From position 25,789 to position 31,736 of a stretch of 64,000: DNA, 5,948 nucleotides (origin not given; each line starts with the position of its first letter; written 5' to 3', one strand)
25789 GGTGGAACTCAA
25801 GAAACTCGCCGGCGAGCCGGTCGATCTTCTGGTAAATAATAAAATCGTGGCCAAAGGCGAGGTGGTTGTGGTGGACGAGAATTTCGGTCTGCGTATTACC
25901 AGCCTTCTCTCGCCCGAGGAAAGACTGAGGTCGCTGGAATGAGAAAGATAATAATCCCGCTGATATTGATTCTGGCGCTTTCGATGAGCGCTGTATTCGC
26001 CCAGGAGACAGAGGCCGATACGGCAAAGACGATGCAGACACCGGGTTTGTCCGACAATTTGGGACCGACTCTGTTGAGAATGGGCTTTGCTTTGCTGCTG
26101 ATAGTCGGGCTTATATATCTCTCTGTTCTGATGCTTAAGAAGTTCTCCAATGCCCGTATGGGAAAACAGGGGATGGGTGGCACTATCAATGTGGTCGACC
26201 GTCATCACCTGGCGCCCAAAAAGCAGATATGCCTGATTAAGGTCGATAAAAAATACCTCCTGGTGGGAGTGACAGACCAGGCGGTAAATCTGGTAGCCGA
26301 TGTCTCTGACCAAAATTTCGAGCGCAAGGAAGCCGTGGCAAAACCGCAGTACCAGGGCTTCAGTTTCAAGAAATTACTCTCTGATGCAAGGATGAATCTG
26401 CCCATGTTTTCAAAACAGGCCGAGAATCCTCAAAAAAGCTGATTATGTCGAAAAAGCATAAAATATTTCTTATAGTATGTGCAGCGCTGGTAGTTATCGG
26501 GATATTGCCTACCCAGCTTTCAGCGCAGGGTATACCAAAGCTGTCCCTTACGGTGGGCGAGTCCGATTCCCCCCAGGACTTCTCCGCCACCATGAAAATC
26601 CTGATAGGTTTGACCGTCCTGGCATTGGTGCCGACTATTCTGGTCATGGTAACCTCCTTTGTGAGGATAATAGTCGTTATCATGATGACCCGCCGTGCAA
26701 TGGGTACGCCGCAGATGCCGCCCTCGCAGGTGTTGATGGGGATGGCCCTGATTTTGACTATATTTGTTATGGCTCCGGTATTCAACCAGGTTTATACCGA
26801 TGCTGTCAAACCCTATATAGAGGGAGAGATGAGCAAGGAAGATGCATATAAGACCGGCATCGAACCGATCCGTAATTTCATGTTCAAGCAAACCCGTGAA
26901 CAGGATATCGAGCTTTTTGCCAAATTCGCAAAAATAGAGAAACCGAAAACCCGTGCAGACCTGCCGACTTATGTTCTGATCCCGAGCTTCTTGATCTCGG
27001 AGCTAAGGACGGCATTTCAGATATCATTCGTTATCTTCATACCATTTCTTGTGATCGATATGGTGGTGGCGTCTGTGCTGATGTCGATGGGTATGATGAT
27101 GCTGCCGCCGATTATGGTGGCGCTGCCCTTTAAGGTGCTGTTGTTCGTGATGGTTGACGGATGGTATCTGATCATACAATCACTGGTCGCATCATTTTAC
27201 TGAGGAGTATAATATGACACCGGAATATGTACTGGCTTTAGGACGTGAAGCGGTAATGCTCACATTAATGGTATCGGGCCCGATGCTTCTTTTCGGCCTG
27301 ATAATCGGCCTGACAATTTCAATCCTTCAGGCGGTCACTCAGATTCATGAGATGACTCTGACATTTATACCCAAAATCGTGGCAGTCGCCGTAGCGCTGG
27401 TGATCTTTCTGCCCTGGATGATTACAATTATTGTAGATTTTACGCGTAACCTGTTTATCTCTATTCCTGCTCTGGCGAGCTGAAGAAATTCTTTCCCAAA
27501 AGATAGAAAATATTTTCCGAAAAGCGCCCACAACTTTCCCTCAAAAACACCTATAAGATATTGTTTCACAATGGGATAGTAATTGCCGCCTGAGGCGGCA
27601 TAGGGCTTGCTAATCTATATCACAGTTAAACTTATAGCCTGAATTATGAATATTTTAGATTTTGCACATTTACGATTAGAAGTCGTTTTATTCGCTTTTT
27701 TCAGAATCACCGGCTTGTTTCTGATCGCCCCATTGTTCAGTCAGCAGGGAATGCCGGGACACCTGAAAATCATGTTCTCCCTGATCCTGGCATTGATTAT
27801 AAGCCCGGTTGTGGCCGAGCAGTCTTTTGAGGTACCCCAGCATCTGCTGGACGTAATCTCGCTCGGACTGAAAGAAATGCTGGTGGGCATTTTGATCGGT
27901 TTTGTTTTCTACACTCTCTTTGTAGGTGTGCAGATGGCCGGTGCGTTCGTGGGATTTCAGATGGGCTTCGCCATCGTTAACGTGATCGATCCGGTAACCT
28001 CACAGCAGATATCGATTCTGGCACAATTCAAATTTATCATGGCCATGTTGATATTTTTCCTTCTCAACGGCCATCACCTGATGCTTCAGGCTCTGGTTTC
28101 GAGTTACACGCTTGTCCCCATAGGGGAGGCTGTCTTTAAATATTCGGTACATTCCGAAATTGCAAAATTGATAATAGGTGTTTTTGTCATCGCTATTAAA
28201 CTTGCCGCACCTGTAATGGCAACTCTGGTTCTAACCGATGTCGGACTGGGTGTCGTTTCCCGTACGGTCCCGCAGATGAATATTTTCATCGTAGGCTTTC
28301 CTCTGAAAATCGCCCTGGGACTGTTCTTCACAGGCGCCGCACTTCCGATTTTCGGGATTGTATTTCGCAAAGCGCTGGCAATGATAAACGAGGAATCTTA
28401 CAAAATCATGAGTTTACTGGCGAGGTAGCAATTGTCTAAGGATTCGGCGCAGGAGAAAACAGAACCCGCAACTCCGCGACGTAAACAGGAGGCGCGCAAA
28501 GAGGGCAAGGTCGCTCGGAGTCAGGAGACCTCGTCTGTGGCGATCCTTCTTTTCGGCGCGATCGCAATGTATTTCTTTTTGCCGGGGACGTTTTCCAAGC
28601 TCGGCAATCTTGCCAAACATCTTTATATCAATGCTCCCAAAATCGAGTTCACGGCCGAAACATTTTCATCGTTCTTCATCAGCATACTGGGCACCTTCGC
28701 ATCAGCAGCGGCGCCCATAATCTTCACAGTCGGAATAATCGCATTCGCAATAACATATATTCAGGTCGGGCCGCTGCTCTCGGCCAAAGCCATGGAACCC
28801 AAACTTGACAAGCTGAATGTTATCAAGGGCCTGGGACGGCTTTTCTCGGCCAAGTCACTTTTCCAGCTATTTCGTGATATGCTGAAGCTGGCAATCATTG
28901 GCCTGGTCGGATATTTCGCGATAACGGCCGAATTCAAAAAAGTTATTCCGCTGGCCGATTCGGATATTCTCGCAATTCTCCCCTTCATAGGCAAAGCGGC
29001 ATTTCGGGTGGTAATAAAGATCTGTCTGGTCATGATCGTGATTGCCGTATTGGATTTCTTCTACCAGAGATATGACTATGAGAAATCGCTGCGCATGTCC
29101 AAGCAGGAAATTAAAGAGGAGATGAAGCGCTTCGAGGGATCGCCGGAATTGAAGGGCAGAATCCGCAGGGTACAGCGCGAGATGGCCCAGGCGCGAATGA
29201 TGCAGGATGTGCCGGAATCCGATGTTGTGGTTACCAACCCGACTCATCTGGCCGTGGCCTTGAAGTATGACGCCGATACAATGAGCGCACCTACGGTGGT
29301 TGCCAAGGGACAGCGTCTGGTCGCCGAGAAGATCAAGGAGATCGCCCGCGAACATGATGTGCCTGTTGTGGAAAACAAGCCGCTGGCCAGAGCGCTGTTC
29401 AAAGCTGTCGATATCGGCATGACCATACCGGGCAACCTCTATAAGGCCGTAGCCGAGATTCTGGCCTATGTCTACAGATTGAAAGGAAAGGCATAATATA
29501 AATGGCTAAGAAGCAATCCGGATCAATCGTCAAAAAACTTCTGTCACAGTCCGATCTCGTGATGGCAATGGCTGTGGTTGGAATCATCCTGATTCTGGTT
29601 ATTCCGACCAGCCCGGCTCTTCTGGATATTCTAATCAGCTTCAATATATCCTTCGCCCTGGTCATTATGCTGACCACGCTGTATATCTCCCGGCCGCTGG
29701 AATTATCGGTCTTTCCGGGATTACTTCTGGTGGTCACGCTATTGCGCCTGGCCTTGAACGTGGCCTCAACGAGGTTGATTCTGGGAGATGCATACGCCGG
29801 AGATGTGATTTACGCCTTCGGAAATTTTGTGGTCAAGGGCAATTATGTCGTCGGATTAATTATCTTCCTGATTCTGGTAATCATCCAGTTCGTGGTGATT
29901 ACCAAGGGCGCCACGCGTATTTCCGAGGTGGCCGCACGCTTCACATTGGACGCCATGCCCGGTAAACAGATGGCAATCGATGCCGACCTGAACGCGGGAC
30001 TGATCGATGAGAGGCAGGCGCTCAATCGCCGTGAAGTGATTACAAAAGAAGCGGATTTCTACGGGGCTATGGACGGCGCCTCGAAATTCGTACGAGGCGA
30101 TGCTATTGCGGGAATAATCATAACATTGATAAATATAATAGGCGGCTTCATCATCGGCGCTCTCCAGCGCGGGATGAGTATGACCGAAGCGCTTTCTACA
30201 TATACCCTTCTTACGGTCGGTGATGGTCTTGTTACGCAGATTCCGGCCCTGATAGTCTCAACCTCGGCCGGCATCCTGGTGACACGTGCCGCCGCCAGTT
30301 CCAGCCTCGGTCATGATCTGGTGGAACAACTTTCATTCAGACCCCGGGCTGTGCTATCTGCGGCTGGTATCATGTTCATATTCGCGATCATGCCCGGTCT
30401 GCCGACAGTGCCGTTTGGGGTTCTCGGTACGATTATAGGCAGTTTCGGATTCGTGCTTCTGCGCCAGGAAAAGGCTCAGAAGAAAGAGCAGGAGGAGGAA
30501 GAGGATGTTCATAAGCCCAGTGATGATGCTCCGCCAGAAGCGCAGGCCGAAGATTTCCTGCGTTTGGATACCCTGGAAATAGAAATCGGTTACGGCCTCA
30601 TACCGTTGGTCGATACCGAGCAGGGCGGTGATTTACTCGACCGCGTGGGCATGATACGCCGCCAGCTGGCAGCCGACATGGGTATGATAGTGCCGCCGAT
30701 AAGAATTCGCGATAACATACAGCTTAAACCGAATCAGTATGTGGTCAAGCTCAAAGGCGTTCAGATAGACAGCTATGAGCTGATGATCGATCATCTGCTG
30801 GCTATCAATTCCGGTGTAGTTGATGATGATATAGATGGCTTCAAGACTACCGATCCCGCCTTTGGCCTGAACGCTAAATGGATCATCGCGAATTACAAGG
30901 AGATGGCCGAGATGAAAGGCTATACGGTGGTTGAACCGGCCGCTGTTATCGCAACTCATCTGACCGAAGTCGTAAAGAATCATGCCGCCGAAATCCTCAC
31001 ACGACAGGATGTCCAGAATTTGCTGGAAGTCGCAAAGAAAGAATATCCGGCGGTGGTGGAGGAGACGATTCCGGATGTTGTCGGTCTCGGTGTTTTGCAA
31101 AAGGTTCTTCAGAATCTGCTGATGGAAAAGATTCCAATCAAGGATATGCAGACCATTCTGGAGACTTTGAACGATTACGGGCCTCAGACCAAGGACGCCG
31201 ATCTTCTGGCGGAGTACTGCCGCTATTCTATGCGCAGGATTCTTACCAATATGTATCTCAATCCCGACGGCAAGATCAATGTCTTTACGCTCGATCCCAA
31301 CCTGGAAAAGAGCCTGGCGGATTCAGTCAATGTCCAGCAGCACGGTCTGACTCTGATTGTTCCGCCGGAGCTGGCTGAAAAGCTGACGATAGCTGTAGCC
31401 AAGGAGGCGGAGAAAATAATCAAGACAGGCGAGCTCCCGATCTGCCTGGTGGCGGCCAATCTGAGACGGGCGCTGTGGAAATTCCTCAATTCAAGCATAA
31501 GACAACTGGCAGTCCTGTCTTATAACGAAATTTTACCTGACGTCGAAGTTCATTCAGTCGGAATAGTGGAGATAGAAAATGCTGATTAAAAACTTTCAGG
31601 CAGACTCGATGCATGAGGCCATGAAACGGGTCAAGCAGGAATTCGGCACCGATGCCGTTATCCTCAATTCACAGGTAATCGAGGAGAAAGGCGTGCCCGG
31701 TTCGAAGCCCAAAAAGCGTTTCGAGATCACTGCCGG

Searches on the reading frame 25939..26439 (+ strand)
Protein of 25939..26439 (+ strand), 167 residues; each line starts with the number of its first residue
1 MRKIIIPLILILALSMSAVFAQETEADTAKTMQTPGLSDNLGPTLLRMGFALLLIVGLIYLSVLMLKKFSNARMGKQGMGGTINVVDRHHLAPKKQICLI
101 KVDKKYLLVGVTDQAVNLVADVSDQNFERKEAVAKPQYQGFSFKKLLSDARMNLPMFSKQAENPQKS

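Call 9: search_protein_families(library=pfam, proteins=[window:25939-26439:+], max_evalue=0.001)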
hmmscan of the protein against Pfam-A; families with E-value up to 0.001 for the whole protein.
window:25939-26439:+ (167 aa): 1 family
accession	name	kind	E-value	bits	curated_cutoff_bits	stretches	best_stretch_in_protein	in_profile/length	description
PF04347.18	FliO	-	4.4e-15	56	22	1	65-150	2-89/91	Flagellar biosynthesis protein, FliO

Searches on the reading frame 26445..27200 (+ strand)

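Call 9: search_protein_families(library=pfam, proteins=[window:26445-27200:+], max_evalue=0.001)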
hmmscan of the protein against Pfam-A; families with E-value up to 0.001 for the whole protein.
window:26445-27200:+ (252 aa): 1 family
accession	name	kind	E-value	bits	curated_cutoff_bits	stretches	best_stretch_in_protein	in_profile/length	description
PF00813.25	FliP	-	3.5e-80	268.9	26.9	1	56-247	2-191/191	FliP family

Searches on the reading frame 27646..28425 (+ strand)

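Call 9: search_protein_families(library=pfam, proteins=[window:27646-28425:+], max_evalue=0.001)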
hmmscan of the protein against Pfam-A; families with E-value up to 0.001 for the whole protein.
window:27646-28425:+ (260 aa): 1 family
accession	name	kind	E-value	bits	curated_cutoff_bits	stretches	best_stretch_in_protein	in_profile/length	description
PF01311.25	Bac_export_1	-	1.7e-65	221.3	27.8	1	13-244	3-227/230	Bacterial export proteins, family 1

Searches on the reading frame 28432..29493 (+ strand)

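Call 9: search_protein_families(library=pfam, proteins=[window:28432-29493:+], max_evalue=0.001)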
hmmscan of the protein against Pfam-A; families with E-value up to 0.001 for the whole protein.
window:28432-29493:+ (354 aa): 1 family
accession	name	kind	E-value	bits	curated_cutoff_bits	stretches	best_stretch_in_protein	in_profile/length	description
PF01312.24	Bac_export_2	-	3.1e-128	428.2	24.4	1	7-347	1-335/335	FlhB HrpN YscU SpaS Family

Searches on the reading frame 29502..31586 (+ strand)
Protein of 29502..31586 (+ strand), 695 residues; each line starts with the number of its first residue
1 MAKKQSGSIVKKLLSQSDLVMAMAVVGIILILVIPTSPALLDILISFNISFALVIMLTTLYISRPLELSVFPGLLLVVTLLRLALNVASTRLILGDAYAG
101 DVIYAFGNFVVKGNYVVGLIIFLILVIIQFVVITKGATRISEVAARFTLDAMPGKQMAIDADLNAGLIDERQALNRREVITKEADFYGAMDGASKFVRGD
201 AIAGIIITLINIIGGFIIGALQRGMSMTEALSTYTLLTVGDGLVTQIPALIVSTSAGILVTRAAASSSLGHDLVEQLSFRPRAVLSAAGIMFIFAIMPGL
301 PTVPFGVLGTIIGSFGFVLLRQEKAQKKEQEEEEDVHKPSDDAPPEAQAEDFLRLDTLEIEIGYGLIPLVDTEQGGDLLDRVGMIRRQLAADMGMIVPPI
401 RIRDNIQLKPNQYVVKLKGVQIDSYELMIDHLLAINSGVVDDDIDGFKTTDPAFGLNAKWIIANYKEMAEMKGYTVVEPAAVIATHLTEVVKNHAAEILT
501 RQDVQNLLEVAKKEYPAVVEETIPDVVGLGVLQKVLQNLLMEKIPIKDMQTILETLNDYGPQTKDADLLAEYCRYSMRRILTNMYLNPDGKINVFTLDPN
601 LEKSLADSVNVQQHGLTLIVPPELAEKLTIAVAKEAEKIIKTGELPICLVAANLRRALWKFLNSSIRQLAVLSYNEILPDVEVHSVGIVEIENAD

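Call 9: search_protein_families(library=pfam, proteins=[window:29502-31586:+], max_evalue=0.001)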
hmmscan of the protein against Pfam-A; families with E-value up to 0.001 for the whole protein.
window:29502-31586:+ (695 aa): 1 family
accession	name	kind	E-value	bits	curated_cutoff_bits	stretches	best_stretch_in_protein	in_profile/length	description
PF00771.25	FHIPEP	-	7.6e-268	890.9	29.1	1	28-681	1-656/657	FHIPEP family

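Call 75: find_homologous_proteins(query=window:29502-31586:+, max_evalue=1e-100)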
Query window:29502-31586:+ (695 aa): 7999 proteins with E <= 1e-100 among 8000 candidates; the best 120 are listed.
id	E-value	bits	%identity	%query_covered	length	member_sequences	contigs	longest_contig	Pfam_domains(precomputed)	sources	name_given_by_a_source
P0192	0.0e+0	1485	100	100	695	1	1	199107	PF00771.26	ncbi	-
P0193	0.0e+0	1461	98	100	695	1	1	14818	PF00771.26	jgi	jgi:flagellar biosynthesis protein FlhA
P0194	0.0e+0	1457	98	100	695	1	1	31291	PF00771.26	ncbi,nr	ncbi:MAG: flagellar biosynthesis protein FlhA [candidate division Zixibacteria bacterium]|nr:flagell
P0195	0.0e+0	1337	88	100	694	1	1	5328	PF00771.26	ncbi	-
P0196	0.0e+0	1336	88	100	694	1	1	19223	PF00771.26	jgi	jgi:flagellar biosynthesis protein FlhA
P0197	0.0e+0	1310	86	100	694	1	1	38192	PF00771.26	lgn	-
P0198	0.0e+0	1258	83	99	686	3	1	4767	PF00771.26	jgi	-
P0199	0.0e+0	1257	83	99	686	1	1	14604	PF00771.26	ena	-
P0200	0.0e+0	1256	82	99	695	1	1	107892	PF00771.26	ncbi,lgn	-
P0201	0.0e+0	1237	81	100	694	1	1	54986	PF00771.26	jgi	jgi:flagellar biosynthesis protein FlhA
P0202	0.0e+0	1232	81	100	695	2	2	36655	PF00771.26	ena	-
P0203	0.0e+0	1211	79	100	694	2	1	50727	PF00771.26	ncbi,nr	ncbi:MAG: flagellar biosynthesis protein FlhA [candidate division Zixibacteria bacterium]|nr:flagell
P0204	0.0e+0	1109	80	90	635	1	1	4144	PF00771.26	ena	-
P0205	0.0e+0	1044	67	99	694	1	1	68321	PF00771.26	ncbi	-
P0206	0.0e+0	1042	68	99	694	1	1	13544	PF00771.26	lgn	-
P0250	2.0e-269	914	61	99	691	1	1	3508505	PF00771.26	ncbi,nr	ncbi:putative flagellar export pore protein [Candidatus Zixiibacteriota bacterium]|nr:putative flage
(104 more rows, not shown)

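Call 76: find_encoding_contigs(protein=P0250, flank=10000, max_places=1)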
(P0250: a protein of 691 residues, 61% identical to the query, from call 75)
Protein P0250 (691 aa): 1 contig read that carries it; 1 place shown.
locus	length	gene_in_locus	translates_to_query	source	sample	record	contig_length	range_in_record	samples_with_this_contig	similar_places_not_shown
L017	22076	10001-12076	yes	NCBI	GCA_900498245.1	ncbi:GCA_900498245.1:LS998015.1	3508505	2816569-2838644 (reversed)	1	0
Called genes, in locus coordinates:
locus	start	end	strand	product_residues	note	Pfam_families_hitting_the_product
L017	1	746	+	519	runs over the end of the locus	PF02120:Flg_hook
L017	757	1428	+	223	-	PF03963:FlgD, PF13861:FLgD_tudor, PF13860:FlgD_ig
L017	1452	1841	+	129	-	PF12611:Flagellar_put (weak)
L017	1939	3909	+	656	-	PF00460:Flg_bb_rod, PF22692:LlgE_F_G_D1, PF07559:FlgE_D2, PF06429:Flg_bbr_C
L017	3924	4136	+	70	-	PF06289:FlbD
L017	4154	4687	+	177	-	PF03748:FliL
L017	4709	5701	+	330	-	PF02154:FliM, PF01052:FliMN_C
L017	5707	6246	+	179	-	PF01052:FliMN_C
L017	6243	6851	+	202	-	PF04347:FliO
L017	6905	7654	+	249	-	PF00813:FliP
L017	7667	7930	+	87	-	PF01313:Bac_export_3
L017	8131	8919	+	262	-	PF01311:Bac_export_1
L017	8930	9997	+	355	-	PF01312:Bac_export_2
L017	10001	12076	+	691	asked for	PF00771:FHIPEP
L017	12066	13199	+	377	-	PF00448:SRP54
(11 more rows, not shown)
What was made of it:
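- The order up to the HK-like gene is also seen in a complete Zixibacteria genome (call 76).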

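Call 77: find_encoding_contigs(protein=P0196, flank=10000, max_places=1)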
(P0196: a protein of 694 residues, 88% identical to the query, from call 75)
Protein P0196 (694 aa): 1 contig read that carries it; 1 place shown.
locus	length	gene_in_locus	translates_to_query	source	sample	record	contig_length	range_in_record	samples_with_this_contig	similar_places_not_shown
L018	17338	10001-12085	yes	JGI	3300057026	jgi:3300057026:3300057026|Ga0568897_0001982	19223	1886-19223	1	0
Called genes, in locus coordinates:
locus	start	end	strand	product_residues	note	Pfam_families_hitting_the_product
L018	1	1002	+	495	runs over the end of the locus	PF02120:Flg_hook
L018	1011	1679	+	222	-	PF03963:FlgD, PF13860:FlgD_ig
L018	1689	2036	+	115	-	PF12611:Flagellar_put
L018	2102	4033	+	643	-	PF00460:Flg_bb_rod, PF22692:LlgE_F_G_D1, PF07559:FlgE_D2, PF06429:Flg_bbr_C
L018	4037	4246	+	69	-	PF06289:FlbD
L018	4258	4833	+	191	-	PF03748:FliL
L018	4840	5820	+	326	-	PF02154:FliM, PF01052:FliMN_C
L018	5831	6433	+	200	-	PF28396:SepQ_C (weak), PF01052:FliMN_C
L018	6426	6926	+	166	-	PF04347:FliO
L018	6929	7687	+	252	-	PF00813:FliP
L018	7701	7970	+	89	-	PF01313:Bac_export_3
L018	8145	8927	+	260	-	PF01311:Bac_export_1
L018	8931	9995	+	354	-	PF01312:Bac_export_2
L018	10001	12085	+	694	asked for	PF00771:FHIPEP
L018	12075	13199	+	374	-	PF00448:SRP54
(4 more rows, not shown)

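Call 81: find_encoding_contigs(protein=P0195, flank=10000, max_places=2)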
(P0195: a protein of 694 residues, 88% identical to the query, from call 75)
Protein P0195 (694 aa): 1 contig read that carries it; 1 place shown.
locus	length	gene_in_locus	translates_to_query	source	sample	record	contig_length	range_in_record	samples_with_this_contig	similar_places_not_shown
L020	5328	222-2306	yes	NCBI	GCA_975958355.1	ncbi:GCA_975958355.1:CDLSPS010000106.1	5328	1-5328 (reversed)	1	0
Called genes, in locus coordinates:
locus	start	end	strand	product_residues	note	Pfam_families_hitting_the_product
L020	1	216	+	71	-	?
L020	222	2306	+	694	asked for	PF00771:FHIPEP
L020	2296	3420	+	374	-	PF00448:SRP54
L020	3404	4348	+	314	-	PF10609:ParA, PF01656:CbiA, PF02374:ArsA_ATPase (faint), PF06564:CBP_BcsQ, PF09140:MipZ (weak), PF13614:AAA_31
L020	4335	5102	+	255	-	PF04542:Sigma70_r2, PF04539:Sigma70_r3, PF08281:Sigma70_r4_2, PF04545:Sigma70_r4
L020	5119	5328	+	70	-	?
